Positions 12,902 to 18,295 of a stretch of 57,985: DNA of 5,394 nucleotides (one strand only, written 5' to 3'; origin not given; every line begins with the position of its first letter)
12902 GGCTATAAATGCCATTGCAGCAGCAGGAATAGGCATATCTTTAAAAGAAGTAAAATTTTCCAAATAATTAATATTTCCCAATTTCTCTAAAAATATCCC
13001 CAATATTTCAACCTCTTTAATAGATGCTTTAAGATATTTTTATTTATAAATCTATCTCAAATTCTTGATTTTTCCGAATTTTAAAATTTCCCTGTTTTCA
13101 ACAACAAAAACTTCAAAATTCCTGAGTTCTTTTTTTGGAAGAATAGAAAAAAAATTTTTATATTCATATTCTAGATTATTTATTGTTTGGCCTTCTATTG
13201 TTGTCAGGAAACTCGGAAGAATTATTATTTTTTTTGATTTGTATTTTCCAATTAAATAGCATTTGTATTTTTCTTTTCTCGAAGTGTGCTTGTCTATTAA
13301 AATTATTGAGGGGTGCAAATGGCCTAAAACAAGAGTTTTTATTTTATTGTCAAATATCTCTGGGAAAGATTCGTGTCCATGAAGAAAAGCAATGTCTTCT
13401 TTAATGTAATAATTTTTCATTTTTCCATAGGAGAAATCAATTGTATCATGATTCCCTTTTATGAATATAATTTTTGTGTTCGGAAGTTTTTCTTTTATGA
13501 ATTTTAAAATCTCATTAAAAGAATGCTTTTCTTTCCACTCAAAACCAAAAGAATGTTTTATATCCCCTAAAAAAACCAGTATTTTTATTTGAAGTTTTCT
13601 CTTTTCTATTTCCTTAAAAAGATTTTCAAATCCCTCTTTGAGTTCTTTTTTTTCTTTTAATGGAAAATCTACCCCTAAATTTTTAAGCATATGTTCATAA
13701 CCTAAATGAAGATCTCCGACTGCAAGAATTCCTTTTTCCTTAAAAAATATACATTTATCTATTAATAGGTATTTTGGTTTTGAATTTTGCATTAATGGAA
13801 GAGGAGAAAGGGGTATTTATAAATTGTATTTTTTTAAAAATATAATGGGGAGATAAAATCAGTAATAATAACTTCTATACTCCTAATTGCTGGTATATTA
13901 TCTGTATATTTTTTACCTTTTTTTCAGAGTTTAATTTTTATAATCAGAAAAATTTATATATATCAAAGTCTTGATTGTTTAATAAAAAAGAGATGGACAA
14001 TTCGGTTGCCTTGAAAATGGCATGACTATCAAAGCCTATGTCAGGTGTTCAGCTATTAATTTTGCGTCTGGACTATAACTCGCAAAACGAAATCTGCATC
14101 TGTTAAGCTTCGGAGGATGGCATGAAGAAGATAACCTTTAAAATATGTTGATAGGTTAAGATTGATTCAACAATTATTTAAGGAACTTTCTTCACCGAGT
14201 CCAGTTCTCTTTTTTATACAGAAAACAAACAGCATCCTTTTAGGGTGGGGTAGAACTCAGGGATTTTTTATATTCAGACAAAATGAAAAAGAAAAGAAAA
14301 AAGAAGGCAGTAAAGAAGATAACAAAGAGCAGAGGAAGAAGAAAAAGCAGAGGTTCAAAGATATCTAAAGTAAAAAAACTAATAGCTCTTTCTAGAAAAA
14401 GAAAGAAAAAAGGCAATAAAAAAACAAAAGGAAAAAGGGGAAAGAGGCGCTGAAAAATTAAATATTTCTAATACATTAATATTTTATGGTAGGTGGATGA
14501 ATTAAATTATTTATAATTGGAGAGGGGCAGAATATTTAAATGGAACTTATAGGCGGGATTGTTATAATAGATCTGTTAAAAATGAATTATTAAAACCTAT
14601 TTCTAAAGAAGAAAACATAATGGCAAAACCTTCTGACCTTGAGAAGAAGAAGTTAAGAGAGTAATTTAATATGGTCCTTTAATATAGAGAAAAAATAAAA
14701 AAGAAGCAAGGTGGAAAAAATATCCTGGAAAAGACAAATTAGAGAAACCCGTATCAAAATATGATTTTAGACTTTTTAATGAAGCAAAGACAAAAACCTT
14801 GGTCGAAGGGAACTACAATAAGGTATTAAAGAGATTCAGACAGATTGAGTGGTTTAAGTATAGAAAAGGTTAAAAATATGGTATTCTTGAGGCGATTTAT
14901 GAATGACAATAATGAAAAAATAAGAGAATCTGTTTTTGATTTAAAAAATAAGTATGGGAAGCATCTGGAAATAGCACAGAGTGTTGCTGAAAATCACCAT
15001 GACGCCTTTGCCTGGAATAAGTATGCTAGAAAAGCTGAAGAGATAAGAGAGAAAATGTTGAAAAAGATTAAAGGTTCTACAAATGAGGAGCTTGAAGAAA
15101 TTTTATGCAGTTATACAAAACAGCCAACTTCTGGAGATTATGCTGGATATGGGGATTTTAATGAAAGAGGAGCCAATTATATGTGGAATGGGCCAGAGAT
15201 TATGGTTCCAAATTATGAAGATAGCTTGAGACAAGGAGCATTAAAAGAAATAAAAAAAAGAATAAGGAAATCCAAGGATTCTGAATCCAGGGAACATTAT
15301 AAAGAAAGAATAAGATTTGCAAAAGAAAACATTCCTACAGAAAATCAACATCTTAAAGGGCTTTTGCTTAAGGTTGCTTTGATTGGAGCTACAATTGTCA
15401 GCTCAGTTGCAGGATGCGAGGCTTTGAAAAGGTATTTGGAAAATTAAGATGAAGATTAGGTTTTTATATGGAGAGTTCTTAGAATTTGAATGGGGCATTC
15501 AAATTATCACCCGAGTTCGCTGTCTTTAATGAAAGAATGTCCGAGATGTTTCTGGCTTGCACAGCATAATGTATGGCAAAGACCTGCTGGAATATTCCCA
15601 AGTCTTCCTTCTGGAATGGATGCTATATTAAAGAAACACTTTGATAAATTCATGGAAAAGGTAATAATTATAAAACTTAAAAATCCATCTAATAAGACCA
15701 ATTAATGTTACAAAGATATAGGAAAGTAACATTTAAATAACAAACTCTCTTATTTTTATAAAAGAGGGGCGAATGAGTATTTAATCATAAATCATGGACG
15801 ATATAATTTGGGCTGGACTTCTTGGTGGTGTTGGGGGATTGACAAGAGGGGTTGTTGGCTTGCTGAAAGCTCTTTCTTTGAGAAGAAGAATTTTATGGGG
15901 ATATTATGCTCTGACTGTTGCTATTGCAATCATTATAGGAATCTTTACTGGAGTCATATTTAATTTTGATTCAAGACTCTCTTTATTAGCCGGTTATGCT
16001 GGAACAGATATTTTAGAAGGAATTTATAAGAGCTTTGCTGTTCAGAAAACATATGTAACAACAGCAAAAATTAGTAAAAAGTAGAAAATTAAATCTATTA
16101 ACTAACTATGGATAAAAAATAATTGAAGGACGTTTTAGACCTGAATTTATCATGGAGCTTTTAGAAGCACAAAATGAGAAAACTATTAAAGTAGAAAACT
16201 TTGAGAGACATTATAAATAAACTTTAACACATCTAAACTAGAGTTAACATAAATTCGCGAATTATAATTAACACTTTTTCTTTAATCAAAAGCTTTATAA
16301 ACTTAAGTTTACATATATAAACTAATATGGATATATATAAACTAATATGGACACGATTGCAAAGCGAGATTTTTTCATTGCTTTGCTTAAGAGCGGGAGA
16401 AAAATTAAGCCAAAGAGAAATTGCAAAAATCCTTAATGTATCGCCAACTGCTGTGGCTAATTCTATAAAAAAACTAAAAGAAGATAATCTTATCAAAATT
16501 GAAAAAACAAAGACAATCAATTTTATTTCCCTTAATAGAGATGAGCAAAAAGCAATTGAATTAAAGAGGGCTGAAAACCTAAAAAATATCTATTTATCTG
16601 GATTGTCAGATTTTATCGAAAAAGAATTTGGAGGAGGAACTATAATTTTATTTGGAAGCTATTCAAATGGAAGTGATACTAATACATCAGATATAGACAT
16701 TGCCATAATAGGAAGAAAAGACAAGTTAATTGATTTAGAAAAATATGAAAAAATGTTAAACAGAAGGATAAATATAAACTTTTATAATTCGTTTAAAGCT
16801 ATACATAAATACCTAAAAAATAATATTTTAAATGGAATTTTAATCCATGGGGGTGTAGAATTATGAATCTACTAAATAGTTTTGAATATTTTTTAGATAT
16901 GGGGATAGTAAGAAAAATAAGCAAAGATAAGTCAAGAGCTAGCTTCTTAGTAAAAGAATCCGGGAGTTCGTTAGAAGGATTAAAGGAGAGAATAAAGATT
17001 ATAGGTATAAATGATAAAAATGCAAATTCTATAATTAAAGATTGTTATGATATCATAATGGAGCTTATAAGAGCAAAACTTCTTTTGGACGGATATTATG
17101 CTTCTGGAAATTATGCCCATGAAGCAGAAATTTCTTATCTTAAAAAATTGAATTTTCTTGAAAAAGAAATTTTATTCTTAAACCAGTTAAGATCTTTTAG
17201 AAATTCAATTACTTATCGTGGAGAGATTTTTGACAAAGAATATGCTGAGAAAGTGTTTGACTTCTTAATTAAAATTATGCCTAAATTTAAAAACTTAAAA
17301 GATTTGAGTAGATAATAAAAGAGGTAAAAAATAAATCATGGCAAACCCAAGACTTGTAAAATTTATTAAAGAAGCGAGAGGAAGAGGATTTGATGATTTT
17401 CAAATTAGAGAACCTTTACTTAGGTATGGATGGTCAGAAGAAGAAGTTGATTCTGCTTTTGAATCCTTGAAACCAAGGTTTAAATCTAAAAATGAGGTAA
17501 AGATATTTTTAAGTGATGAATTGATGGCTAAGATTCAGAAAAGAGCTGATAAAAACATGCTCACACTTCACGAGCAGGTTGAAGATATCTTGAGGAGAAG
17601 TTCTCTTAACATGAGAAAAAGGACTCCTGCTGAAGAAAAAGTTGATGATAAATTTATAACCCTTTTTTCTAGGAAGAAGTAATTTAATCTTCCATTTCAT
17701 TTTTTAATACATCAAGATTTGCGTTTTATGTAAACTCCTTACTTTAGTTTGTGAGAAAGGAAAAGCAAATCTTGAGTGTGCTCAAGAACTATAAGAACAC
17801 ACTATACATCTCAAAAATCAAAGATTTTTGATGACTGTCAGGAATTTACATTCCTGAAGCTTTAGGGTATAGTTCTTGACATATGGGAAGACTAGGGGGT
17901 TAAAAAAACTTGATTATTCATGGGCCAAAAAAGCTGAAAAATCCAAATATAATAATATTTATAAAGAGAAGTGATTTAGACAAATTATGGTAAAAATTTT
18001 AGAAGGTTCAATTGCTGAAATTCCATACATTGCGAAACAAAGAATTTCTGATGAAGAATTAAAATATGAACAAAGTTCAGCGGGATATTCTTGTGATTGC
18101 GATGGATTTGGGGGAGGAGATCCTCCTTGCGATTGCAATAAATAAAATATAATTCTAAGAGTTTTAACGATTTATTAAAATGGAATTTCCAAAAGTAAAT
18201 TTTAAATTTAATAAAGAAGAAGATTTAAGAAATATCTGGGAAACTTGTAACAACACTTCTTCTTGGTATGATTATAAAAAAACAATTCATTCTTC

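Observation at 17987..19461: Compact RiPP-like cluster: Cys-rich 52-aa peptide, HExxH protein and a chimeric radical-SAM/LuxR-HTH protein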

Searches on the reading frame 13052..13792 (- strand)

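Call 70: search_protein_families(library=pfam, proteins=[window:13052-13792:-], max_evalue=0.001)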
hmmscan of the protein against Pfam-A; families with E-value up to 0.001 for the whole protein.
window:13052-13792:- (246 aa): 1 family
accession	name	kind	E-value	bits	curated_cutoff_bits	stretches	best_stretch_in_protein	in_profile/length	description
PF00149.33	Metallophos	-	7.2e-10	40.1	21.5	1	22-140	3-116/191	Calcineurin-like phosphoesterase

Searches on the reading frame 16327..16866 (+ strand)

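Call 70: search_protein_families(library=pfam, proteins=[window:16327-16866:+], max_evalue=0.001)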
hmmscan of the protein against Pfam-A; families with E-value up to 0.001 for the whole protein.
window:16327-16866:+ (179 aa): 15 families
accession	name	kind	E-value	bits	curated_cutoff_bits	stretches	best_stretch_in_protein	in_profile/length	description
PF01909.29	NTP_transf_2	-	1.6e-09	38.5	21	1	92-170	3-89/93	Nucleotidyltransferase domain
PF18765.7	Polbeta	-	9.6e-09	35.7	26.9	1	104-173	14-87/93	Polymerase beta, Nucleotidyltransferase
PF13412.12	HTH_24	-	1.5e-08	34.5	21.9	1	18-57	9-48/48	Winged helix-turn-helix DNA-binding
PF00392.27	GntR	-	1.8e-07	31.1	27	1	21-60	18-58/64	Bacterial regulatory proteins, gntR family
PF08279.18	HTH_11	-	1.9e-07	31.3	25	1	19-62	7-50/55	HTH domain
PF12802.13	MarR_2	-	2e-06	28.3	27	1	12-60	7-54/61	MarR family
PF01047.28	MarR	-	3.4e-06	27.3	24.6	1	13-57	4-48/59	MarR family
PF08281.18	Sigma70_r4_2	-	4.3e-06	26.7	25.7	1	21-49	21-49/54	Sigma-70, region 4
PF01325.25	Fe_dep_repress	-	1.8e-05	25.2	26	1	26-62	22-58/60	Iron dependent repressor, N-terminal DNA binding domain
PF13545.12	HTH_Crp_2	-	1.8e-05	25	27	1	26-61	22-57/70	Crp-like helix-turn-helix domain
PF22600.2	MTPAP-like_central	-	2.2e-05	25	27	1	83-140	19-71/139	Poly(A) RNA polymerase, mitochondrial-like, central palm domain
PF17007.11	HTH_micro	-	2.9e-05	23.6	27.3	1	15-83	96-164/454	HTH-like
PF01022.26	HTH_5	-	0.00015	22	22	1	14-57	6-46/47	Bacterial regulatory protein, arsR family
PF13404.12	HTH_AsnC-type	-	0.00036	20.7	27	1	20-51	11-42/42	AsnC-type helix-turn-helix domain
PF13463.12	HTH_27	-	0.00074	20.2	22.2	0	14-59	5-51/68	Winged helix DNA-binding domain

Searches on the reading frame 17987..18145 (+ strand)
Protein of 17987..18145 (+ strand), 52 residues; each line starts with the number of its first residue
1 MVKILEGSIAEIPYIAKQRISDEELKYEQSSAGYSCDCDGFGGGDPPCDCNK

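Call 3: search_protein_families(library=pfam, proteins=[window:17987-18145:+], max_evalue=1)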
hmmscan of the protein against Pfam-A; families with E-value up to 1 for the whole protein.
window:17987-18145:+ (52 aa): 1 family
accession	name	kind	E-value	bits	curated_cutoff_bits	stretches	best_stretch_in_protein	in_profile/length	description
PF25184.1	YxzE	-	0.041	15.3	40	1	24-50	34-61/65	YxzE-like putative bacteriocin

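Call 4: search_protein_families(library=ncbifam, proteins=[window:17987-18145:+], max_evalue=1)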
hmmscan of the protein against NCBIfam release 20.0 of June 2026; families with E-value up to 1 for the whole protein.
window:17987-18145:+ (52 aa): 0 families
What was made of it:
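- Checked: It has no Pfam or NCBIfam hit (calls 3, 4).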
